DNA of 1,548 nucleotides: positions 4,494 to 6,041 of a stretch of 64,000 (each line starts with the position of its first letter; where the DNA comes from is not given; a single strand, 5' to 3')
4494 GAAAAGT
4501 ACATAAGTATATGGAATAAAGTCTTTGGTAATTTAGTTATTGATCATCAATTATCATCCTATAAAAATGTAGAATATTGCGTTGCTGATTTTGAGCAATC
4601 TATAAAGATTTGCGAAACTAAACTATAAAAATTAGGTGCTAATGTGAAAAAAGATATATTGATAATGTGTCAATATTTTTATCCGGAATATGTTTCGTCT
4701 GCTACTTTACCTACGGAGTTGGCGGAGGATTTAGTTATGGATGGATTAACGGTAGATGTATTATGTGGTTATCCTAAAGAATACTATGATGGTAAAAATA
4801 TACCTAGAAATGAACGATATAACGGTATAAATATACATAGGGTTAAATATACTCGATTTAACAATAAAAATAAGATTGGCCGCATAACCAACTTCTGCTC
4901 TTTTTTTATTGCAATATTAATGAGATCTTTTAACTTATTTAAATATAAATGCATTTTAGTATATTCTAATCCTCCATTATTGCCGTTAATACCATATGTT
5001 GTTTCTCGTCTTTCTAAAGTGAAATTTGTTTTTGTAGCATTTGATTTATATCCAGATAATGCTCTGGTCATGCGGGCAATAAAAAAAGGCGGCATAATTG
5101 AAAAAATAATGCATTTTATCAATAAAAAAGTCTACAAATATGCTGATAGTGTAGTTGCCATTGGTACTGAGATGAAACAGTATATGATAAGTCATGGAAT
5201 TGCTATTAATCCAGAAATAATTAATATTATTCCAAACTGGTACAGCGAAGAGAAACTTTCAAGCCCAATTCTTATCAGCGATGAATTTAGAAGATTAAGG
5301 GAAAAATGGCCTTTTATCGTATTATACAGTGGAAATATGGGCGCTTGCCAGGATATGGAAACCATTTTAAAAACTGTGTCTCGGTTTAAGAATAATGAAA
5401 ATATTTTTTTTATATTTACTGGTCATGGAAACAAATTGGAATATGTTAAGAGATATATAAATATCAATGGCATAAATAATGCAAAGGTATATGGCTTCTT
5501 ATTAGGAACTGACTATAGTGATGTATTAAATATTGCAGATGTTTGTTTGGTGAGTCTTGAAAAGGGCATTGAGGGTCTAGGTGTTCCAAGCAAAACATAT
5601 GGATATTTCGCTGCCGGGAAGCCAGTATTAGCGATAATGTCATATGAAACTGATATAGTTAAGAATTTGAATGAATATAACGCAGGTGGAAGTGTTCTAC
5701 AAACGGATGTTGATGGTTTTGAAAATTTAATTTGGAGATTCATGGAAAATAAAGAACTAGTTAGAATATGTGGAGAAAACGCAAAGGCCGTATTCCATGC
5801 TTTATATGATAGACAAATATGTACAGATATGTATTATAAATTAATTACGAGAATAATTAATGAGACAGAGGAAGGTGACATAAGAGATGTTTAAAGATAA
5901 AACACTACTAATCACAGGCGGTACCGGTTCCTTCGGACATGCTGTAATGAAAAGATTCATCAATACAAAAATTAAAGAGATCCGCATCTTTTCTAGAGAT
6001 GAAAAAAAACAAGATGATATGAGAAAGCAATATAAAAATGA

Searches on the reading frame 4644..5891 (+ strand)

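Call 58: search_protein_families(library=pfam, proteins=[window:4644-5891:+], max_evalue=0.00001)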
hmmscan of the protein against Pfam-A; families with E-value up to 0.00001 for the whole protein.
window:4644-5891:+ (416 aa): 4 families
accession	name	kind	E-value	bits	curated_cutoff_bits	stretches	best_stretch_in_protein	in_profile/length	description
PF00534.26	Glycos_transf_1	-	2.8e-11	43.7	26.4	1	221-382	13-171/172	Glycosyl transferases group 1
PF13692.12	Glyco_trans_1_4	-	4.2e-08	34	27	1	225-366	3-139/142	Glycosyl transferases group 1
PF13439.12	Glyco_transf_4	-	4.8e-07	30.4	28.5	1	24-199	9-165/170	Glycosyltransferase Family 4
PF13579.12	Glyco_trans_4_4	-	3.1e-06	28.1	29.7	1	24-199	8-158/158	Glycosyl transferase 4-like domain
